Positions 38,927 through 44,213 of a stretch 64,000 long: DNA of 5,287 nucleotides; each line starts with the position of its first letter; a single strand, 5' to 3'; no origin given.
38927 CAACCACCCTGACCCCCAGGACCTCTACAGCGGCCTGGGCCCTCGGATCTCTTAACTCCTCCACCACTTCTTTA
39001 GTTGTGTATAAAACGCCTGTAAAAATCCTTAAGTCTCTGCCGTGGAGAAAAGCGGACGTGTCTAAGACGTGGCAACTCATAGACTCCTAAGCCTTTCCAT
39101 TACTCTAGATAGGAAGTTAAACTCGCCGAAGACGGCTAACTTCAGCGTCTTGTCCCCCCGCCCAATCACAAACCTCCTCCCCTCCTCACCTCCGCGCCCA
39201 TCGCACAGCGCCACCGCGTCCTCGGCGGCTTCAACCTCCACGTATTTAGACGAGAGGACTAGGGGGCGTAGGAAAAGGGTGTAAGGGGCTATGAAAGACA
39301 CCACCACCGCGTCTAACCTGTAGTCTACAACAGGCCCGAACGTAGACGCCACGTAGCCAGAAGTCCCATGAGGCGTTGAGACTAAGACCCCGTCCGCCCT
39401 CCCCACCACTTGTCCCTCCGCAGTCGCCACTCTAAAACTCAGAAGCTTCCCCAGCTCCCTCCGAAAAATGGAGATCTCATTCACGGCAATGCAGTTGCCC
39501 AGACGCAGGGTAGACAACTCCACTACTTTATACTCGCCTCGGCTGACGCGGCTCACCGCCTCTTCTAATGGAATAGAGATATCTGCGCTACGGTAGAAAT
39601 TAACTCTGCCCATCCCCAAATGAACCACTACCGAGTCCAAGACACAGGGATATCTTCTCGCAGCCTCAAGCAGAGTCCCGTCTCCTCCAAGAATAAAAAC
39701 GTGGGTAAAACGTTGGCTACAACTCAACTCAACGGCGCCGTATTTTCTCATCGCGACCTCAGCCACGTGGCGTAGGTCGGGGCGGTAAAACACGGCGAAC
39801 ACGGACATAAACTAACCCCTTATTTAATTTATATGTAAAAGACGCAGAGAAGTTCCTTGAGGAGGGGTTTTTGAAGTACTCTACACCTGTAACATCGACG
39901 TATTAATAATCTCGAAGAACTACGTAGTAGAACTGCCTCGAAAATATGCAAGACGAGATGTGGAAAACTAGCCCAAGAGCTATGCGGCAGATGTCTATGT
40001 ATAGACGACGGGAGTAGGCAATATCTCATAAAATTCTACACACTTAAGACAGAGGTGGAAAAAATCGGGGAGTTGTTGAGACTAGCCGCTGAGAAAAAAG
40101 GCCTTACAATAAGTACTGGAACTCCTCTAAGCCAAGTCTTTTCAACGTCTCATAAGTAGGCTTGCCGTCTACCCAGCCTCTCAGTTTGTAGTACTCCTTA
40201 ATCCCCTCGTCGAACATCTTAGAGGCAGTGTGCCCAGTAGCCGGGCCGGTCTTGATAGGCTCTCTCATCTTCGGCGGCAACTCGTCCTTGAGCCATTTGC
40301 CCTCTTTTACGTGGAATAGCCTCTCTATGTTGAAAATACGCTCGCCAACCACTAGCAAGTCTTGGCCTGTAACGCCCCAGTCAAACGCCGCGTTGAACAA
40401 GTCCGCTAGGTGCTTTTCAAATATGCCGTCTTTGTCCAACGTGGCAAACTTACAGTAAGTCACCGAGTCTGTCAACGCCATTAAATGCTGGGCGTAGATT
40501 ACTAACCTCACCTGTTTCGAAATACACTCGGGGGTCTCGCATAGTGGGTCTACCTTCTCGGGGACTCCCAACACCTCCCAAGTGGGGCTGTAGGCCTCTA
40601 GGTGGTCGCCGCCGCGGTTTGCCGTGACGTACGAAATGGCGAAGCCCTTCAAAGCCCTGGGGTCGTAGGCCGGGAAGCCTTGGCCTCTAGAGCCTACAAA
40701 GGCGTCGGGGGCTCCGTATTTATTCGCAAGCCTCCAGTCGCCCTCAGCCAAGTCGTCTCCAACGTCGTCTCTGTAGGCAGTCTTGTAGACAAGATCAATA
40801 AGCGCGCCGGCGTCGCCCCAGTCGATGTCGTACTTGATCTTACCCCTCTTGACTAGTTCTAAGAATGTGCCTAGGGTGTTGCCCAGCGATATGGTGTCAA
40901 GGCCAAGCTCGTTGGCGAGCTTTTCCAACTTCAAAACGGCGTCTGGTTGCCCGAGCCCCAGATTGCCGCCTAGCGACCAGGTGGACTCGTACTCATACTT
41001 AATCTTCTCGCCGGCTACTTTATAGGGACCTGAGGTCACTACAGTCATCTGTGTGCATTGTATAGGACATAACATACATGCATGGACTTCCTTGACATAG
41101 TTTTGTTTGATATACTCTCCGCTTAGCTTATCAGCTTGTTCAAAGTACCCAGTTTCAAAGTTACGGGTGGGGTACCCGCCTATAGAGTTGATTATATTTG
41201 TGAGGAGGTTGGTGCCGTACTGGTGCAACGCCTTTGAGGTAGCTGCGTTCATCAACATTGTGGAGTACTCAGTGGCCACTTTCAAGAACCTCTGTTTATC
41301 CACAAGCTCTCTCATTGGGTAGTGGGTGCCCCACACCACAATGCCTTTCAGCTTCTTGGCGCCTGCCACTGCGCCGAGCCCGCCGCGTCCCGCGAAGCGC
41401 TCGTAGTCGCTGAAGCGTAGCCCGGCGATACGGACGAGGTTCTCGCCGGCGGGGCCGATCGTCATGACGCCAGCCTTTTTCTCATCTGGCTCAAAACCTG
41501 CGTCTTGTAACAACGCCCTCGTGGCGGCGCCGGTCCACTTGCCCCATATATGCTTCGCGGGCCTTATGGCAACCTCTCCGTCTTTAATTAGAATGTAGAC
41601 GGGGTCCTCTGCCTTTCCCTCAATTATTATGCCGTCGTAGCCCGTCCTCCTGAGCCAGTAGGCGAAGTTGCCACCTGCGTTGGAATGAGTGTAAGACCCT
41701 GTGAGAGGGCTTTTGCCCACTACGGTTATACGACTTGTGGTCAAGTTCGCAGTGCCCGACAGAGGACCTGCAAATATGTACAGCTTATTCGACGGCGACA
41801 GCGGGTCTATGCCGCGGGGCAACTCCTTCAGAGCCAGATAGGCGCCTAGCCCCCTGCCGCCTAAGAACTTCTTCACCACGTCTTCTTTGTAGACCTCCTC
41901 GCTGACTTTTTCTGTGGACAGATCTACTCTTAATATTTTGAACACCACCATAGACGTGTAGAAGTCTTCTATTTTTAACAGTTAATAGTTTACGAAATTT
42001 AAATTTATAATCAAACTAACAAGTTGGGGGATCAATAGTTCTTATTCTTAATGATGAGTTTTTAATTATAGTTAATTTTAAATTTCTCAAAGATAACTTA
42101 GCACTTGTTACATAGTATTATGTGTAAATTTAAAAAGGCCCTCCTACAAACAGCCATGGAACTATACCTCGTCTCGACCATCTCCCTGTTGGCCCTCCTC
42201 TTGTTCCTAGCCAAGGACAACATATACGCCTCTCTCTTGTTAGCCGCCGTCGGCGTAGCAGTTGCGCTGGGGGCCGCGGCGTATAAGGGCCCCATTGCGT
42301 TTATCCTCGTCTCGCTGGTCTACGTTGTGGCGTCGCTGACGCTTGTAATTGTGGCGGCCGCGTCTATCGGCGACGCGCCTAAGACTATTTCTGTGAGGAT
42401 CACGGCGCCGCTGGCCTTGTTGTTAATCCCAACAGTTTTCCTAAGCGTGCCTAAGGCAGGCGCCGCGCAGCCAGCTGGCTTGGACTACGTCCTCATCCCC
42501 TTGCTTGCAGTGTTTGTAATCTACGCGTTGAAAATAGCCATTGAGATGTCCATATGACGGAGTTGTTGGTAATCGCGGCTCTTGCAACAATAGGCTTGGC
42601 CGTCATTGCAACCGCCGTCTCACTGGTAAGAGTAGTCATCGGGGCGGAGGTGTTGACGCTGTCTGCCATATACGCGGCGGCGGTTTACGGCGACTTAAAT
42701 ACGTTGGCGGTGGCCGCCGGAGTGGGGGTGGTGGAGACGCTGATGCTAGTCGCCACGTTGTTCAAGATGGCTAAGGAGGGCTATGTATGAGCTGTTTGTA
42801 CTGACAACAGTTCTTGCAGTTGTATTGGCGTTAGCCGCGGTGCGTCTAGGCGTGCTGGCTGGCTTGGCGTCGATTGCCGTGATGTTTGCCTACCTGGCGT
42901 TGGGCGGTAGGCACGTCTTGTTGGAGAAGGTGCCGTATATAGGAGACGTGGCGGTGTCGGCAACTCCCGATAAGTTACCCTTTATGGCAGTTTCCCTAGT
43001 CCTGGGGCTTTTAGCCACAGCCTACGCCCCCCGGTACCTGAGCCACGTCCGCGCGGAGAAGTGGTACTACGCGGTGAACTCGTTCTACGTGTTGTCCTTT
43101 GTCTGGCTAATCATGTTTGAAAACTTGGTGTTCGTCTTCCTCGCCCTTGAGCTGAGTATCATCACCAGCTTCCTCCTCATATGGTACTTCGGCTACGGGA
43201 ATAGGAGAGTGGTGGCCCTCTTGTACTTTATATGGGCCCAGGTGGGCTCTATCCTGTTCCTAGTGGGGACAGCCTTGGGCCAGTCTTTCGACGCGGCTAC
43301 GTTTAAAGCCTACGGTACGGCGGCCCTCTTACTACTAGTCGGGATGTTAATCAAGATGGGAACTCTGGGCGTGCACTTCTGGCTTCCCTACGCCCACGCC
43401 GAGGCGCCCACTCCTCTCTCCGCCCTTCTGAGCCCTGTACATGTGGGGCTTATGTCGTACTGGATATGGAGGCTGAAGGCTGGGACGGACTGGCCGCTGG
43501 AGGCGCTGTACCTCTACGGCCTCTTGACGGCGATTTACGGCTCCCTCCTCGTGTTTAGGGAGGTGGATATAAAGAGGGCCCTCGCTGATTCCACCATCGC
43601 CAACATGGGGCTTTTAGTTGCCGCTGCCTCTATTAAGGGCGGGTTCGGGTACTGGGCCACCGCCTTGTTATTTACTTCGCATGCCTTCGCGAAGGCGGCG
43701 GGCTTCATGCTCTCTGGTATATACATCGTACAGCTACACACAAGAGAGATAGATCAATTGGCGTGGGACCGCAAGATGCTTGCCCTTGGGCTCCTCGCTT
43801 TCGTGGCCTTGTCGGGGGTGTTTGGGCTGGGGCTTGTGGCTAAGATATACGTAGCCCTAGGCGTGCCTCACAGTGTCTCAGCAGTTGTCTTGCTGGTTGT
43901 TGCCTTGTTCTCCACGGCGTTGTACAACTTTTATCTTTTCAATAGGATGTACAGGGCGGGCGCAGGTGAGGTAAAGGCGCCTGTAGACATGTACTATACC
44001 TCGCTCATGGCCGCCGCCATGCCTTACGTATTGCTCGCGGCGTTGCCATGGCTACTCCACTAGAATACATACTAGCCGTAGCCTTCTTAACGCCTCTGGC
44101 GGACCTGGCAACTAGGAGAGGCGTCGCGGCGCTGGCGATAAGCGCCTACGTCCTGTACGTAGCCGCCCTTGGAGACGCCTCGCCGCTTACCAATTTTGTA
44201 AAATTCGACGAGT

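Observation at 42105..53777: A 2-oxoacid:ferredoxin oxidoreductase operon sits inside the complex-I (nuo) cluster and is translationally coupled to nuoI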

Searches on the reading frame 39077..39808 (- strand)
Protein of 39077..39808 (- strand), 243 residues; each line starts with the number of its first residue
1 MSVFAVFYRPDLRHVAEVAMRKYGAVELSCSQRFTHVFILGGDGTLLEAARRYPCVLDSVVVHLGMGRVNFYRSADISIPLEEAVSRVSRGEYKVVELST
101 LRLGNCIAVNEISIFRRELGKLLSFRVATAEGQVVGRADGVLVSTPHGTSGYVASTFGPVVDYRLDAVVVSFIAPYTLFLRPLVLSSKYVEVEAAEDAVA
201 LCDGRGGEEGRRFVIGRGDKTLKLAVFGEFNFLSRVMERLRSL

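Call 4: search_protein_families(library=pfam, proteins=[window:39077-39808:-])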
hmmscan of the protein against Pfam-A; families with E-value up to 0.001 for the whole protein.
window:39077-39808:- (243 aa): 1 family
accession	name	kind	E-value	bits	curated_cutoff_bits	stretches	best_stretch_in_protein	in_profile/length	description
PF20143.4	NAD_kinase_C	-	7.6e-13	48.7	23.7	1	110-207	2-103/126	ATP-NAD kinase C-terminal domain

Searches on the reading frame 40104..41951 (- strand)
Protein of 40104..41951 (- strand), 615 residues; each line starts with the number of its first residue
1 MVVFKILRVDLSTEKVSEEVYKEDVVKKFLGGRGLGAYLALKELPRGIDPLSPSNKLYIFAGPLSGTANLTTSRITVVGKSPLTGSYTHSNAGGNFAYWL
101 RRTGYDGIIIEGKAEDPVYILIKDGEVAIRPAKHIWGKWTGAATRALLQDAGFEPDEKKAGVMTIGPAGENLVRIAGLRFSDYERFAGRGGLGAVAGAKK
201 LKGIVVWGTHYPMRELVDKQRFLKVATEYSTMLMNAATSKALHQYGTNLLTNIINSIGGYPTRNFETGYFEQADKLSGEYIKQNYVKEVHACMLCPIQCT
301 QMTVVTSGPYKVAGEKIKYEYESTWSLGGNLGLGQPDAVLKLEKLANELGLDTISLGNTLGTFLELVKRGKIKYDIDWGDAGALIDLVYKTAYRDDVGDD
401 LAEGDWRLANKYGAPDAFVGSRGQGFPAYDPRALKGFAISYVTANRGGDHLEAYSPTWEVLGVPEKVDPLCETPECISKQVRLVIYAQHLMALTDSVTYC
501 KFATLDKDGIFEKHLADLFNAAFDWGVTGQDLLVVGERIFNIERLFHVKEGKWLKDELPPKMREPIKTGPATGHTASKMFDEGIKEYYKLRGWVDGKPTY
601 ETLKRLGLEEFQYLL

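Call 4: search_protein_families(library=pfam, proteins=[window:40104-41951:-])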
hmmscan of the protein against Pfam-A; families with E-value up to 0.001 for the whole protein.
window:40104-41951:- (615 aa): 2 families
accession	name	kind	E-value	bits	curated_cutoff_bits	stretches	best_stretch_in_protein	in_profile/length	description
PF01314.23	AFOR_C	-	3.1e-121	405.6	27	1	225-608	2-385/385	Aldehyde ferredoxin oxidoreductase, domains 2 & 3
PF02730.20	AFOR_N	-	3.1e-75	252.8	29.8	1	5-209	2-199/199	Aldehyde ferredoxin oxidoreductase, N-terminal domain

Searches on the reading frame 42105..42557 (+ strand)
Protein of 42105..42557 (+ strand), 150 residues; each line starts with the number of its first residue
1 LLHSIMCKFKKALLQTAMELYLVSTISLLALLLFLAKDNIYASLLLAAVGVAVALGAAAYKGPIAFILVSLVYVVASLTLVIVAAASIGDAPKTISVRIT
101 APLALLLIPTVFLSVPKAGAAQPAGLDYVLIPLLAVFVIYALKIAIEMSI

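Call 3: search_protein_families(library=pfam, proteins=[window:42105-42557:+])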
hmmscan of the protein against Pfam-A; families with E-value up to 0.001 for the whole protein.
window:42105-42557:+ (150 aa): 0 families

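Call 17: search_protein_families(library=ncbifam, proteins=[window:42156-42557:+], max_evalue=0.01)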
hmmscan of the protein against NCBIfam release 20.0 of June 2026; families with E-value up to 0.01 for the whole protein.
window:42156-42557:+ (133 aa): 0 families

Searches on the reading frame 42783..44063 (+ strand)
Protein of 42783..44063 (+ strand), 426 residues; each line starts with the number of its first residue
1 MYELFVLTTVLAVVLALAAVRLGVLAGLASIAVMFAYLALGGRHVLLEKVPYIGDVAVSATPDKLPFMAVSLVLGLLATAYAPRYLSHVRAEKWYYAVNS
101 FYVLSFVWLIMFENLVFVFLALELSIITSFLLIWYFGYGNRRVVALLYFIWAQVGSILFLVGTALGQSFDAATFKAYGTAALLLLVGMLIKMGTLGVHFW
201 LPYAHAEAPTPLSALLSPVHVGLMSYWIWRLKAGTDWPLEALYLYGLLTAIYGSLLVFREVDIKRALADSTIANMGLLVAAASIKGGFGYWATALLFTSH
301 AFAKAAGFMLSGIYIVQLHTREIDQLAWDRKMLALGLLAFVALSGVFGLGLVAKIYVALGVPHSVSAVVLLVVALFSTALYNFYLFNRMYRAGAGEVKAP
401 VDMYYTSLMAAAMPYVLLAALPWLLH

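Call 3: search_protein_families(library=pfam, proteins=[window:42783-44063:+])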
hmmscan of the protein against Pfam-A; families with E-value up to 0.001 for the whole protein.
window:42783-44063:+ (426 aa): 1 family
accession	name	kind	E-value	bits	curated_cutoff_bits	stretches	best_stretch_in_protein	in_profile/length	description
PF00361.26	Proton_antipo_M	-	4.5e-26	92.2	21.5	1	114-379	3-292/294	NADH:quinone oxidoreductase/Mrp antiporter, TM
